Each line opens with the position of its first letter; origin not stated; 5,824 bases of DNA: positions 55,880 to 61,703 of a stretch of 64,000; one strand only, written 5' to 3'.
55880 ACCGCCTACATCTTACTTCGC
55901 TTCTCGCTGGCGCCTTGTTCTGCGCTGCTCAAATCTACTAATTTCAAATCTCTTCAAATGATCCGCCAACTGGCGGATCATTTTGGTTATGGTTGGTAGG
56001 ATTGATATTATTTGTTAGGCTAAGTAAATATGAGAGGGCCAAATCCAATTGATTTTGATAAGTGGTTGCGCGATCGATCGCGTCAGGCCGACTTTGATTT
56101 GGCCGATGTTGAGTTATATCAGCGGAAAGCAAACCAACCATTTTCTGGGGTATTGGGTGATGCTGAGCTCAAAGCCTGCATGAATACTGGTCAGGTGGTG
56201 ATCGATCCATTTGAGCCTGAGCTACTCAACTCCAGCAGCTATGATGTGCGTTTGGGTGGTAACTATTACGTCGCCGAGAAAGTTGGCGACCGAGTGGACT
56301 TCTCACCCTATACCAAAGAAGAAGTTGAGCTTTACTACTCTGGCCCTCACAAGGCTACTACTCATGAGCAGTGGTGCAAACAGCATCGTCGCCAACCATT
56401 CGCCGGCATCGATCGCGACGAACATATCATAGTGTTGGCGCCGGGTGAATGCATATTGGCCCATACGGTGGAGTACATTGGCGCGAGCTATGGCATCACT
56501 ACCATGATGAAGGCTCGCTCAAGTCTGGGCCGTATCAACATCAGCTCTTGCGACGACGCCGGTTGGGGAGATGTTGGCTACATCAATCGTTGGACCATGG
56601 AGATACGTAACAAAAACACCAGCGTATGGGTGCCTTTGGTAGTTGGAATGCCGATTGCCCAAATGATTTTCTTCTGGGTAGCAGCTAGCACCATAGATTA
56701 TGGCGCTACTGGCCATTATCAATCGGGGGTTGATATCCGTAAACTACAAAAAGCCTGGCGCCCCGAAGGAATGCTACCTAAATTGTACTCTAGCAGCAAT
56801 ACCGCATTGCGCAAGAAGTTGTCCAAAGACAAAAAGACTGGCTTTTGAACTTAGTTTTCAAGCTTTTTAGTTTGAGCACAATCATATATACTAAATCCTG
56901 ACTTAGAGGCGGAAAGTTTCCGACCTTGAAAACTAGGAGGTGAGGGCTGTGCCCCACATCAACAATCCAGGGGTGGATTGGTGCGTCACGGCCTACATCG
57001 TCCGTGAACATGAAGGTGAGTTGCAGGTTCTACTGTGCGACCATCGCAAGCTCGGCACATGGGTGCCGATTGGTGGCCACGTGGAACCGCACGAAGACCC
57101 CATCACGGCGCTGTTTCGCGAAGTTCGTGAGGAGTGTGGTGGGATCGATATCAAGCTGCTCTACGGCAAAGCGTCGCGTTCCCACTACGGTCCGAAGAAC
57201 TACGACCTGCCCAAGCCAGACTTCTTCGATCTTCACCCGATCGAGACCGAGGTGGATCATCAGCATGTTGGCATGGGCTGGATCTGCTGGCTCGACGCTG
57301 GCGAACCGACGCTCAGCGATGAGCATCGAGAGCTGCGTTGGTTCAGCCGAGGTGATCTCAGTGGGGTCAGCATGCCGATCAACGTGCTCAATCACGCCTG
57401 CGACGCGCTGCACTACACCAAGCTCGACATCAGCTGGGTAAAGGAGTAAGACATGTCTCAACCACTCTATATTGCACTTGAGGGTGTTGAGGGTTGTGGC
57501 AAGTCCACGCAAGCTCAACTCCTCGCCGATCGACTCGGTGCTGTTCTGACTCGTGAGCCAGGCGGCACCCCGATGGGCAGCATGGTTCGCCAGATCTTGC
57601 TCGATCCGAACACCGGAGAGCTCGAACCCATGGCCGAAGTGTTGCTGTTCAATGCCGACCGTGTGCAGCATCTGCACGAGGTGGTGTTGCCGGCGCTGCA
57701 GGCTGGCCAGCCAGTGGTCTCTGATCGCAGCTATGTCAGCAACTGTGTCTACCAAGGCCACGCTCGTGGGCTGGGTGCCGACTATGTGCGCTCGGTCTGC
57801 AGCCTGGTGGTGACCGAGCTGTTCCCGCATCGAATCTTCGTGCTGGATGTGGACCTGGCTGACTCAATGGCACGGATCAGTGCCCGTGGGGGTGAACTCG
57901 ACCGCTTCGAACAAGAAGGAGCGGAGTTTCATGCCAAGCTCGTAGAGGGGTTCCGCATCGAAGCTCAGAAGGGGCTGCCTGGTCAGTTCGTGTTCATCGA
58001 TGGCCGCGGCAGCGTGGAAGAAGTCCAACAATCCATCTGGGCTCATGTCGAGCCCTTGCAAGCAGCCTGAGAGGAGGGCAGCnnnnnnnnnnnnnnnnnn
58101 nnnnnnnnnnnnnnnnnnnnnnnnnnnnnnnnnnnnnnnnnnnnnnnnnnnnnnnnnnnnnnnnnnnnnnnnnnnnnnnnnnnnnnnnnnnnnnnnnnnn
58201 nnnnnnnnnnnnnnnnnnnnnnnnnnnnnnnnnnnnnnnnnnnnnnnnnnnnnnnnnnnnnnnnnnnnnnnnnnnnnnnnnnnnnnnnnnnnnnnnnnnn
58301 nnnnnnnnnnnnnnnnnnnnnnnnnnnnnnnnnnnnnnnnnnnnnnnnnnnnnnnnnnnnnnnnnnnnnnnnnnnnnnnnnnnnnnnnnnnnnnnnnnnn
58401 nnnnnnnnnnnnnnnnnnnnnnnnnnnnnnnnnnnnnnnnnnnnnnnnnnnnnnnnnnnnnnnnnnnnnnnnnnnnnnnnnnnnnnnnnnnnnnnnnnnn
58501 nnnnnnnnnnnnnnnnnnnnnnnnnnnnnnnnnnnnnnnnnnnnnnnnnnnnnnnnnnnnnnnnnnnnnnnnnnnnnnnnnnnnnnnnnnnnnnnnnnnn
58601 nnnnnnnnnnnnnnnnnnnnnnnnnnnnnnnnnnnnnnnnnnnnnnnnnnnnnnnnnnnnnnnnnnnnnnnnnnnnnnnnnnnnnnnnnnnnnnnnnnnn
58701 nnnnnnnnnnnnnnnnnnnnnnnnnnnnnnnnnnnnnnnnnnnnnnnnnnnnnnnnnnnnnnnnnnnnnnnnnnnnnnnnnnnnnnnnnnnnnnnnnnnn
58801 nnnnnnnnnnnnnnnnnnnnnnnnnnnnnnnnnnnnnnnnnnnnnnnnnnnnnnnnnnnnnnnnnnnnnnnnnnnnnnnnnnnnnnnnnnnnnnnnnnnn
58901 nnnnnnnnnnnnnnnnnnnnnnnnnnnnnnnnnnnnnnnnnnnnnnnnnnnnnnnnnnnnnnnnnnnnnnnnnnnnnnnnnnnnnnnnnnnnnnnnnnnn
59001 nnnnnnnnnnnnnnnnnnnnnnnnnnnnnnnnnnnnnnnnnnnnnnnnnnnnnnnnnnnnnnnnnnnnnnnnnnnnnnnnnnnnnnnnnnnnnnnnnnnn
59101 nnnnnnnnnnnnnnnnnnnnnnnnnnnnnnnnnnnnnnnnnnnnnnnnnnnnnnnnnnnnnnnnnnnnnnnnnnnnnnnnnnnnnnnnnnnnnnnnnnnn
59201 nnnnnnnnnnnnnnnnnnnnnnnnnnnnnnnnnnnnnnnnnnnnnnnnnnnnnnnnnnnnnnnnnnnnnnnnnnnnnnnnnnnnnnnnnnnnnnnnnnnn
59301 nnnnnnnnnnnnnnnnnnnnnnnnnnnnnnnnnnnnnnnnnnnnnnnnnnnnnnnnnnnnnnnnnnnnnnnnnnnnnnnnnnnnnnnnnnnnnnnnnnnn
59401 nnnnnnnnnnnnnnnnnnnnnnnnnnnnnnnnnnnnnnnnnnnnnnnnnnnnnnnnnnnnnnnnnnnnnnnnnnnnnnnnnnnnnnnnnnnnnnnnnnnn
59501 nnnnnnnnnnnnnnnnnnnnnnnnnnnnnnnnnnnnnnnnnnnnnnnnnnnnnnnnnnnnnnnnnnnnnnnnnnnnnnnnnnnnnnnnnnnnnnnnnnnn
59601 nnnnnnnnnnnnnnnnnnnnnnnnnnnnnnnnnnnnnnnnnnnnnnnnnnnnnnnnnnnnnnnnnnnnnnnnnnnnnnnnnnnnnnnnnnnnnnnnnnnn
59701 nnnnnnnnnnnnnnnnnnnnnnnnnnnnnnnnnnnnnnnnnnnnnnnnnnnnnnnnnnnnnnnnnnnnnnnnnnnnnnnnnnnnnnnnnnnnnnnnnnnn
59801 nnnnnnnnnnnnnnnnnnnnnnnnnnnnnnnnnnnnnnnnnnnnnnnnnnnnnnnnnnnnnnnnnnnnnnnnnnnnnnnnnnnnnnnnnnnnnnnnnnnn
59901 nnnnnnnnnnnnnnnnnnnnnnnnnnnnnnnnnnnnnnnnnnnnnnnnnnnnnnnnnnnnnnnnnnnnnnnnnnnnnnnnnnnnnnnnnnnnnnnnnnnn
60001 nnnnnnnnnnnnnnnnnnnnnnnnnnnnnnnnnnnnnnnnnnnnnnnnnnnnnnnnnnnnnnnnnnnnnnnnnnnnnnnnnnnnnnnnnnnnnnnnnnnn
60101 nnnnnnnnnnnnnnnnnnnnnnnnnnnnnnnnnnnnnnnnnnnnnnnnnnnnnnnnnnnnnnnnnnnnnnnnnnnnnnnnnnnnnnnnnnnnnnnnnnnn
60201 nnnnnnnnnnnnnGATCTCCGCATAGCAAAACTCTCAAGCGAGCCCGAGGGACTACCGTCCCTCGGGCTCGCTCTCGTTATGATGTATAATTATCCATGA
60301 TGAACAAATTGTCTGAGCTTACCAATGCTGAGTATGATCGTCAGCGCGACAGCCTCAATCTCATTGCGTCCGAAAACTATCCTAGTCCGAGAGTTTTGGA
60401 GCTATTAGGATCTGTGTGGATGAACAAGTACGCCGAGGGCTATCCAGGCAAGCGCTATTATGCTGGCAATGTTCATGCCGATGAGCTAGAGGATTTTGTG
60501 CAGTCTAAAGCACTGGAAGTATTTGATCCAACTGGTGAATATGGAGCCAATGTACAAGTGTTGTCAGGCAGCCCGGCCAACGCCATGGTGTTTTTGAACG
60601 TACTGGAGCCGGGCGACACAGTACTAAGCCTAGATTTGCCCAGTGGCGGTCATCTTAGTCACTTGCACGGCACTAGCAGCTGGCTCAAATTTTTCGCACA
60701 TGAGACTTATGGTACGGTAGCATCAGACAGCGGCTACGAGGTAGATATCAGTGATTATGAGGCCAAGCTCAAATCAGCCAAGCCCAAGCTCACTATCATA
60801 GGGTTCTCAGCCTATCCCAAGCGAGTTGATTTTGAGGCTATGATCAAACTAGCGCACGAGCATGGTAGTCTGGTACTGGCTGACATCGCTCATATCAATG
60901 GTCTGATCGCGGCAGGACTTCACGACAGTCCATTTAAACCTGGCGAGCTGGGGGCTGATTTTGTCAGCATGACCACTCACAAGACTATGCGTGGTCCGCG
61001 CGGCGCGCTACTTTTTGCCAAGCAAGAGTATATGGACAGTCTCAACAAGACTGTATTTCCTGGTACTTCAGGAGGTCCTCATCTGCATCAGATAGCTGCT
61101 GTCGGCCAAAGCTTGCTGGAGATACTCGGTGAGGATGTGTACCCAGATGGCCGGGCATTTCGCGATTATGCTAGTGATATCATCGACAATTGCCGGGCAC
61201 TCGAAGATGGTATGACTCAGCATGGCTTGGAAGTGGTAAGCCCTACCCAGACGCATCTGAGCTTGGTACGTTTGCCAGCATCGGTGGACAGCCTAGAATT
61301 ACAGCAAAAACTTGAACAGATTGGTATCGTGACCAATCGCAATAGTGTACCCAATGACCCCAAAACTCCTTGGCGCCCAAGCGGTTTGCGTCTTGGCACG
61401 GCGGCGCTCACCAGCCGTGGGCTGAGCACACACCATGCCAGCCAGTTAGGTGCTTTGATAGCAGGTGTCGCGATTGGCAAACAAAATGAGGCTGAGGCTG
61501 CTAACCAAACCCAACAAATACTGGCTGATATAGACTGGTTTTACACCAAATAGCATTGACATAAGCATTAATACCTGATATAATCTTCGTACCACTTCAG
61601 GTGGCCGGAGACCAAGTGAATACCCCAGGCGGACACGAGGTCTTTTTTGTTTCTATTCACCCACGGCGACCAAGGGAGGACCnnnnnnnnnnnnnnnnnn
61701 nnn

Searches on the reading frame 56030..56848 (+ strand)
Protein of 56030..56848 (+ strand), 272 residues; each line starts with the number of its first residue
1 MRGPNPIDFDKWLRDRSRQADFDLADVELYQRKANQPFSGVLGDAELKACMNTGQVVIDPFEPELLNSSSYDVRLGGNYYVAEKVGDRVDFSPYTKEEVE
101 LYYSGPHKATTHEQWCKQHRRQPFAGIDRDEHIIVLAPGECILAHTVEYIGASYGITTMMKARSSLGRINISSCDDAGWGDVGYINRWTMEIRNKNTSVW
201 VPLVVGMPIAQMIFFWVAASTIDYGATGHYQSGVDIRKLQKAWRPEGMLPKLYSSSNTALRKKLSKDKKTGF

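Call 43: search_protein_families(library=pfam, proteins=[window:56030-56848:+], max_evalue=0.001)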
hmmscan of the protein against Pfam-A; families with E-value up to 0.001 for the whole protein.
window:56030-56848:+ (272 aa): 1 family
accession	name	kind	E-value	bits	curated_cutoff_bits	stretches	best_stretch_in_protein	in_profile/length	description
PF22769.1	DCD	-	2.3e-28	99.6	27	1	41-215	1-151/153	dCTP deaminase-like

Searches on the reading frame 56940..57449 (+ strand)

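Call 43: search_protein_families(library=pfam, proteins=[window:56940-57449:+], max_evalue=0.001)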
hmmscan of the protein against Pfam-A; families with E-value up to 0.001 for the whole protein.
window:56940-57449:+ (169 aa): 1 family
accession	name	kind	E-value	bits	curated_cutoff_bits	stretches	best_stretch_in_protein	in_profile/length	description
PF00293.34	NUDIX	-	3.8e-13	50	21.1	1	17-140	7-118/134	NUDIX domain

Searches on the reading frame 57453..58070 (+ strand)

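Call 43: search_protein_families(library=pfam, proteins=[window:57453-58070:+], max_evalue=0.001)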
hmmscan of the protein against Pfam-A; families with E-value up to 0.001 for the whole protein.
window:57453-58070:+ (205 aa): 5 families
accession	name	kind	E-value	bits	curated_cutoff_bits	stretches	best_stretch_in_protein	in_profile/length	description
PF02223.23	Thymidylate_kin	-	1.3e-41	142.8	27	1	9-195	1-185/185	Thymidylate kinase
PF13671.12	AAA_33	-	1.7e-08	35.3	27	1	8-151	3-125/143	AAA domain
PF13521.12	AAA_28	-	1.6e-07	32.1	27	1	7-135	2-120/164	AAA domain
PF13238.12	AAA_18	-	0.00015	22.7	29.4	1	7-149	1-115/128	AAA domain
PF13207.12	AAA_17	-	0.00028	21.6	27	0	11-145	2-122/136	AAA domain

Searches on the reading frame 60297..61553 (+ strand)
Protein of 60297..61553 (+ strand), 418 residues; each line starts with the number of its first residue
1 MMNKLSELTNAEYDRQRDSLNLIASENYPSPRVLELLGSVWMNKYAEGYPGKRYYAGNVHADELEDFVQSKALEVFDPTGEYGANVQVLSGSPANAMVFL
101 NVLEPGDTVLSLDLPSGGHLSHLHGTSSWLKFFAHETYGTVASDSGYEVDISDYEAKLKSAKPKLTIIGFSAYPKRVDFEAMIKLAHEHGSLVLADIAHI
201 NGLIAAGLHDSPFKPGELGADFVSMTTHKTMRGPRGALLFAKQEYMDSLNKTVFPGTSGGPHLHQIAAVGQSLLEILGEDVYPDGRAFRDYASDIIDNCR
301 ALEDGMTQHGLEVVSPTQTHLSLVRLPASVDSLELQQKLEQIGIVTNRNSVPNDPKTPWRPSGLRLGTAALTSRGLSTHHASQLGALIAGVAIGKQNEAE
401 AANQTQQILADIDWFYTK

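Call 43: search_protein_families(library=pfam, proteins=[window:60297-61553:+], max_evalue=0.001)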
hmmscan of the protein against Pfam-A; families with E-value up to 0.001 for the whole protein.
window:60297-61553:+ (418 aa): 3 families
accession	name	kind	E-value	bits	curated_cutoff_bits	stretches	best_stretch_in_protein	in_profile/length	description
PF00464.25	SHMT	-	6.1e-107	358.1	27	1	4-387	7-398/399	Serine hydroxymethyltransferase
PF00155.27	Aminotran_1_2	-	8.1e-10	38.8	19.7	1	84-374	67-352/361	Aminotransferase class I and II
PF00266.25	Aminotran_5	-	6.5e-05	22.5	21.5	1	178-256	157-228/371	Aminotransferase class-V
